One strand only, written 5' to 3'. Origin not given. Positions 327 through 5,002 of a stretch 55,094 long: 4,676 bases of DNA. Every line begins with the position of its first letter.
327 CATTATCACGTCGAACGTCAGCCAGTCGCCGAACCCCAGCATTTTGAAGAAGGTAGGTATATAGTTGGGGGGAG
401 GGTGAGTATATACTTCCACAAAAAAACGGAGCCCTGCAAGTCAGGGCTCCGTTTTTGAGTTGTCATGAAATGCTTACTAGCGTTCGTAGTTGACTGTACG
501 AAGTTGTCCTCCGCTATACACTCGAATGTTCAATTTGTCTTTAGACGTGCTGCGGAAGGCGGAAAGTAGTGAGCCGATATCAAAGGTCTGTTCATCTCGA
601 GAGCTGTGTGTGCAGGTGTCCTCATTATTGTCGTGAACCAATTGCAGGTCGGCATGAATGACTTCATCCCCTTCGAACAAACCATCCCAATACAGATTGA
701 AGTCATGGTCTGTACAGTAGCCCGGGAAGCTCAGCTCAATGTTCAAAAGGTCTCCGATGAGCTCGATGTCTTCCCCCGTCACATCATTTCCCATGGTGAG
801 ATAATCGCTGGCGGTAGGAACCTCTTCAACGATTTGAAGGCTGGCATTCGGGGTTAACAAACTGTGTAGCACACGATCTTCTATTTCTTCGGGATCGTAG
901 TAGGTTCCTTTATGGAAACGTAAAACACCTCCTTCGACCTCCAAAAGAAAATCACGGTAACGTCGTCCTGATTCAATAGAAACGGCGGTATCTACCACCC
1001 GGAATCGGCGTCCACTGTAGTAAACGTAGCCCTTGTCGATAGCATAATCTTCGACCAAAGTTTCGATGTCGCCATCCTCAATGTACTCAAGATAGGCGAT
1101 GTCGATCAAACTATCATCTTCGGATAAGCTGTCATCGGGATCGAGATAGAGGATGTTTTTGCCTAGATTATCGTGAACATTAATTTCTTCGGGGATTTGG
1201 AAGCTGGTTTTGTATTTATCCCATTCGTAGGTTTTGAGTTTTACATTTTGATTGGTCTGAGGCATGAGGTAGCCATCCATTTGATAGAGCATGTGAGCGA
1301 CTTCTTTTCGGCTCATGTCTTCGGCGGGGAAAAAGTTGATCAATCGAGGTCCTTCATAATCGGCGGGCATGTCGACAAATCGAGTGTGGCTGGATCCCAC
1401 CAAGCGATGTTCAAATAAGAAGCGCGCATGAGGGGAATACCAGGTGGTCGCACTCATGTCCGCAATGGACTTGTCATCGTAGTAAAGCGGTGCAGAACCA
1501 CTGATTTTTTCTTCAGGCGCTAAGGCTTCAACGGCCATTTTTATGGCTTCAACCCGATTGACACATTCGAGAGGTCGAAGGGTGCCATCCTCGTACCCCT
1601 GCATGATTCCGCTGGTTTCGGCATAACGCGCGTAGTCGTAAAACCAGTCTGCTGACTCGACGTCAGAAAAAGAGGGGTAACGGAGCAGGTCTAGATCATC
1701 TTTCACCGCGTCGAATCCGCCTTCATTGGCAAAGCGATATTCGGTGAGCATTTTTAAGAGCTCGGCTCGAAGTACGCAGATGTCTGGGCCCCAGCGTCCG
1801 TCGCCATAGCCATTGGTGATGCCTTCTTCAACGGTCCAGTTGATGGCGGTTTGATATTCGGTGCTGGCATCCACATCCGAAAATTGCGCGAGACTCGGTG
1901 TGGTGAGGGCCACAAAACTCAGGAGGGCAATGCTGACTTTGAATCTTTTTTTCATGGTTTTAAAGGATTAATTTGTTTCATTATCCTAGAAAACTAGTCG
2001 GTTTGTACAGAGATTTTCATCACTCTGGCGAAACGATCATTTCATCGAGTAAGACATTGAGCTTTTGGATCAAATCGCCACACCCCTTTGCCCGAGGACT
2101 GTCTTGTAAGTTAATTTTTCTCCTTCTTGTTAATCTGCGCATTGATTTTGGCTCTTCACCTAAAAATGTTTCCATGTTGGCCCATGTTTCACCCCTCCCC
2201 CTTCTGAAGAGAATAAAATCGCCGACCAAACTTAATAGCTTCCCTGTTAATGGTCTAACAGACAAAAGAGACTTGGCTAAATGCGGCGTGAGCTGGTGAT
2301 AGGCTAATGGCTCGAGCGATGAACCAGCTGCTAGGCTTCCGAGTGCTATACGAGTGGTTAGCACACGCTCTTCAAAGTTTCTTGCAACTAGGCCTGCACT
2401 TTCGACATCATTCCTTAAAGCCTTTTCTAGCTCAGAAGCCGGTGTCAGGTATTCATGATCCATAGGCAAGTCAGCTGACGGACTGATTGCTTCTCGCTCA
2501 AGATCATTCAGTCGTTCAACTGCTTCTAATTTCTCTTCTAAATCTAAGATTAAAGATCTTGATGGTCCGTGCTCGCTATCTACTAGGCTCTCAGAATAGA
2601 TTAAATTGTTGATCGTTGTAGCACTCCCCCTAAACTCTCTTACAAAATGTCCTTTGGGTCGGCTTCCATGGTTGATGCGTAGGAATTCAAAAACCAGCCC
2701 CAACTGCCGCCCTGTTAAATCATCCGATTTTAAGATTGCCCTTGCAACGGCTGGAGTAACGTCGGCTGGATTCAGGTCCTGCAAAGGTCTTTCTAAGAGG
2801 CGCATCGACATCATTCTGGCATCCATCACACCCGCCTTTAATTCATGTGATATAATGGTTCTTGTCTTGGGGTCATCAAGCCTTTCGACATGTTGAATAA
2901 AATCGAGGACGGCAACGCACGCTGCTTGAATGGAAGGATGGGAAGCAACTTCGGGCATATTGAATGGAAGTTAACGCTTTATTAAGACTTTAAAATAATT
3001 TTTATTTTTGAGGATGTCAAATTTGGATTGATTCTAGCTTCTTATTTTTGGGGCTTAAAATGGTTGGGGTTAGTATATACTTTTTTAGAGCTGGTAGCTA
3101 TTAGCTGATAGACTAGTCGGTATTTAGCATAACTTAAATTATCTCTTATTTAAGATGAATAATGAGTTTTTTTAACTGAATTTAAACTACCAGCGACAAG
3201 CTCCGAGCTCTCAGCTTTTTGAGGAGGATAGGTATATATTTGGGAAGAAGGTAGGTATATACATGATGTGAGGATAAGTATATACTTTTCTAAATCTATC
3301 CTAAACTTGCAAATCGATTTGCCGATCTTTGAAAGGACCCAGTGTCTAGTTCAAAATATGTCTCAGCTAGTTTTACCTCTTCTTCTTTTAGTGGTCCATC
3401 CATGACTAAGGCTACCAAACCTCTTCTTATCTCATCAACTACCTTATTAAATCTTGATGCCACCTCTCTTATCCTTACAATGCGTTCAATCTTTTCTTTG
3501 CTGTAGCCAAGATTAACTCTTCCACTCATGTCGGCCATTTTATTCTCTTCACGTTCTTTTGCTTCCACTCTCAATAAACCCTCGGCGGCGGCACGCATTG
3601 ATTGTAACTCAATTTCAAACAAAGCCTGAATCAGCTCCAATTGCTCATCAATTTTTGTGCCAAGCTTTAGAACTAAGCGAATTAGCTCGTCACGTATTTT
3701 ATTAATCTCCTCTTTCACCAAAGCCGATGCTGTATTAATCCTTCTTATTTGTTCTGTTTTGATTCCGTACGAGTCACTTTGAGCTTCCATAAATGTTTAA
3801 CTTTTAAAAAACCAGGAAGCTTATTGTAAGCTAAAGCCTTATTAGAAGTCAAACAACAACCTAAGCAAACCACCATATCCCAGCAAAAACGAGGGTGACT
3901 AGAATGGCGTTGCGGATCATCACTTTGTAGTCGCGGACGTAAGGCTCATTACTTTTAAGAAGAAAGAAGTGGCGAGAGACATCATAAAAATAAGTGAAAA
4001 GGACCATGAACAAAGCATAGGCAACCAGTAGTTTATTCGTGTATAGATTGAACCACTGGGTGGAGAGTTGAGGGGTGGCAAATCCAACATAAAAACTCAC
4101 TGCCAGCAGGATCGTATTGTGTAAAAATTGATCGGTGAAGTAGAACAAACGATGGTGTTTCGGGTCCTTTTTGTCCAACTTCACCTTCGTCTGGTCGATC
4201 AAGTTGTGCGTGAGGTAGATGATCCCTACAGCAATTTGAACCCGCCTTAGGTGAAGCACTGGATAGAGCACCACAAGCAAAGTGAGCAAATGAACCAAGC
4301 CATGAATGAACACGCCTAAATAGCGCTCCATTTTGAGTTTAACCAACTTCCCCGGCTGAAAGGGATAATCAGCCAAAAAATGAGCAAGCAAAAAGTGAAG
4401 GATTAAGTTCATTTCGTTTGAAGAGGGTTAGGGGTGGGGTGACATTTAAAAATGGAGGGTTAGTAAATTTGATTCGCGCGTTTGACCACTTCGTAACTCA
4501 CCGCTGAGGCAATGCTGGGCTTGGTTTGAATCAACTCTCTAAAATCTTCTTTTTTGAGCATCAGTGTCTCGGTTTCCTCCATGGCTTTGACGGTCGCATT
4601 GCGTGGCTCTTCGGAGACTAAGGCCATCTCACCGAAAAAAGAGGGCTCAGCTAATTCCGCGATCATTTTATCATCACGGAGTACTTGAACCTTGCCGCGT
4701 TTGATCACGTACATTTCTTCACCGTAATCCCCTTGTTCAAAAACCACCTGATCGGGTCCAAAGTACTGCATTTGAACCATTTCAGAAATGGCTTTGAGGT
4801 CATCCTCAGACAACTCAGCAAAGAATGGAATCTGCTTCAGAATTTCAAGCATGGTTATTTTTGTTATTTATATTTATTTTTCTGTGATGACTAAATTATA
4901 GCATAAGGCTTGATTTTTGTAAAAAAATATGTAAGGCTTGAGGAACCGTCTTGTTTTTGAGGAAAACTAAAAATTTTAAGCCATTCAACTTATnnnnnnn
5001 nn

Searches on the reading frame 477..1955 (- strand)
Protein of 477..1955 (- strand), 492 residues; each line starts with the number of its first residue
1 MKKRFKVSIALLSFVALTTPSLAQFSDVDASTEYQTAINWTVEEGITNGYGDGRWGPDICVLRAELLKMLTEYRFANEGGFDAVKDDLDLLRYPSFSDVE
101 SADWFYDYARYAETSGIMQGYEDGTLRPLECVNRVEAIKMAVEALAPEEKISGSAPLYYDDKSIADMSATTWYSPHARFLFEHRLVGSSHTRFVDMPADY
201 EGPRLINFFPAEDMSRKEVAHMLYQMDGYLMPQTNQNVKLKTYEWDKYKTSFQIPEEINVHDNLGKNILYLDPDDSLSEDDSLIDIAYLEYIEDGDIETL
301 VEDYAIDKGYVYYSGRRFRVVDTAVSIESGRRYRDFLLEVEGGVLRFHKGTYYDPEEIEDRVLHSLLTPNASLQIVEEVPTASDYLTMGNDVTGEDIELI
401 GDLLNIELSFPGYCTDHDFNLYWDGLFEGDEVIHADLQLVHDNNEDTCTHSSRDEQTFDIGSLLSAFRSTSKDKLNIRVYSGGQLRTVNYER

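Call 17: search_protein_families(library=pfam, proteins=[window:477-1955:-])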
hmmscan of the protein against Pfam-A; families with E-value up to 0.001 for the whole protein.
window:477-1955:- (492 aa): 1 family
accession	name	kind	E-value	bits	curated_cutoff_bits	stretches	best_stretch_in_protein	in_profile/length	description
PF00395.25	SLH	-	6.6e-17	61.7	20.8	2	95-136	1-42/44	S-layer homology domain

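Call 49: find_encoding_contigs(protein=window:477-1955:-, flank=10000, max_places=6)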
Protein window:477-1955:- (492 aa): 1 contig read that carries it; 1 place shown.
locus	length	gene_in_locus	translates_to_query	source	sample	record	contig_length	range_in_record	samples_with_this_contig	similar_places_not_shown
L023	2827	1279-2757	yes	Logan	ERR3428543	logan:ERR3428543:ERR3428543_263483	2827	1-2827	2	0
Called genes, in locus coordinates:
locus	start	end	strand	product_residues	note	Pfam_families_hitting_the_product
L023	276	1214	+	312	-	-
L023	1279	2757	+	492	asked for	PF00395:SLH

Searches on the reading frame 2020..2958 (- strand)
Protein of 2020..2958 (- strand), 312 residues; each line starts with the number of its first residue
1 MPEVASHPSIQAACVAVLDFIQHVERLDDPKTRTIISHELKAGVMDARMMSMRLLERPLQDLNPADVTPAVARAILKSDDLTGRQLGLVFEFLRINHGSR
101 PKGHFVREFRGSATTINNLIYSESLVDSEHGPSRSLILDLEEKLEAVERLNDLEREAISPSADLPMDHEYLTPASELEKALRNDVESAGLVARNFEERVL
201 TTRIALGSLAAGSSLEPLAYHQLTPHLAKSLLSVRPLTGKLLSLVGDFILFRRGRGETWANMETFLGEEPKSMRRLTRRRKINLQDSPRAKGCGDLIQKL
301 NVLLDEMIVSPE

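Call 17: search_protein_families(library=pfam, proteins=[window:2020-2958:-])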
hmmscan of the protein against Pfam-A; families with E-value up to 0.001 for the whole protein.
window:2020-2958:- (312 aa): 0 families

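Call 81: search_protein_families(library=ncbifam, proteins=[window:2020-2958:-], max_evalue=0.01)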
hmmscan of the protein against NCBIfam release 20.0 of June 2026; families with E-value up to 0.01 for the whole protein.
window:2020-2958:- (312 aa): 0 families

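Call 92: search_protein_families(library=phrogs, proteins=[window:2020-2958:-], max_evalue=0.01)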
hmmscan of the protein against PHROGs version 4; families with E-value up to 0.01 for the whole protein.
window:2020-2958:- (312 aa): 0 families

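Call 93: search_solved_structures(query=window:2020-2958:-, max_evalue=1)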
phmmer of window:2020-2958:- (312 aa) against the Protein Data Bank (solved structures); distinct sequences matched with E-value up to 1: 0.

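Call 95: find_homologous_proteins(query=window:2020-2958:-, max_evalue=0.001)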
Query window:2020-2958:- (312 aa): 1 proteins with E <= 0.001 among 5122 candidates.
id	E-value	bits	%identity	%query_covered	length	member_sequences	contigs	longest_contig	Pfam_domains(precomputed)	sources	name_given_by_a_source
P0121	1.8e-198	676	100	100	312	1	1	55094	-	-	-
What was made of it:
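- Tried and rejected: It has no homologue or paralogue anywhere (call 95) and no PDB, Pfam, NCBIfam or PHROGs hit (calls 17, 81, 92, 93).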

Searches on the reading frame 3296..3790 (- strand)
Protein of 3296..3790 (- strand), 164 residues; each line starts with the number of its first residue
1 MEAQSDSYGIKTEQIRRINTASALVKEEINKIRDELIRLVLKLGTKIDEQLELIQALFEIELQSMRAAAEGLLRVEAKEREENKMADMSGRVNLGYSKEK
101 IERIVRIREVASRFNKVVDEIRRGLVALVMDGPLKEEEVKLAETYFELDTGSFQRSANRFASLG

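Call 17: search_protein_families(library=pfam, proteins=[window:3296-3790:-])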
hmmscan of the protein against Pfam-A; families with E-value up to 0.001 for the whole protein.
window:3296-3790:- (164 aa): 0 families

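Call 81: search_protein_families(library=ncbifam, proteins=[window:3296-3790:-], max_evalue=0.01)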
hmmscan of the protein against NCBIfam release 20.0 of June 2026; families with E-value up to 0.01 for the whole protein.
window:3296-3790:- (164 aa): 0 families

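Call 92: search_protein_families(library=phrogs, proteins=[window:3296-3790:-], max_evalue=0.01)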
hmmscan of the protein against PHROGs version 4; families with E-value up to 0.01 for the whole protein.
window:3296-3790:- (164 aa): 0 families

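Call 94: search_solved_structures(query=window:3296-3790:-, max_evalue=1)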
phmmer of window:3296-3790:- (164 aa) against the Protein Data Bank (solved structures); distinct sequences matched with E-value up to 1: 6.
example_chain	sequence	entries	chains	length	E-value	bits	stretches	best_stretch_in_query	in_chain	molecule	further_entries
5byo_A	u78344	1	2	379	2.5e-05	27.6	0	33-58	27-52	dTor_12x31L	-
4yxz_A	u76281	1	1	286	9.3e-05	25.8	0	33-58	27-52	dTor_9x31L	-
4yxy_A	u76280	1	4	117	0.2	15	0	9-58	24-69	dTor_9x31L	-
1dkx_A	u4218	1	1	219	0.47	13.8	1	67-121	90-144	SUBSTRATE BINDING DOMAIN OF DNAK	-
28op_R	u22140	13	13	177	0.61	13.4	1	2-93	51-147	Centromere protein R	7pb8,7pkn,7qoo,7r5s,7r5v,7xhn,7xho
1bpr_A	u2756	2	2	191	0.71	13.2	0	67-120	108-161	DNAK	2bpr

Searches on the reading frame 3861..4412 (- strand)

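Call 44: search_protein_families(library=pfam, proteins=[window:3861-4412:-], max_evalue=0.01)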
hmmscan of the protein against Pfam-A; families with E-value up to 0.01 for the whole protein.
window:3861-4412:- (183 aa): 1 family
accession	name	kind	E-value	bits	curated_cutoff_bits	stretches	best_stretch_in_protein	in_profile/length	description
PF11750.13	DUF3307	-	1.4e-19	70.8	23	1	4-114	2-114/127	Protein of unknown function (DUF3307)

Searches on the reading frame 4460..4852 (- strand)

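Call 44: search_protein_families(library=pfam, proteins=[window:4460-4852:-], max_evalue=0.01)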
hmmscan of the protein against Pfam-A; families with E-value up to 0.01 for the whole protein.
window:4460-4852:- (130 aa): 1 family
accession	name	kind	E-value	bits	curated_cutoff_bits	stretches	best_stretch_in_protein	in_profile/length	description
PF00027.35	cNMP_binding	-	1.8e-22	79.5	27.5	1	29-110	2-88/89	Cyclic nucleotide-binding domain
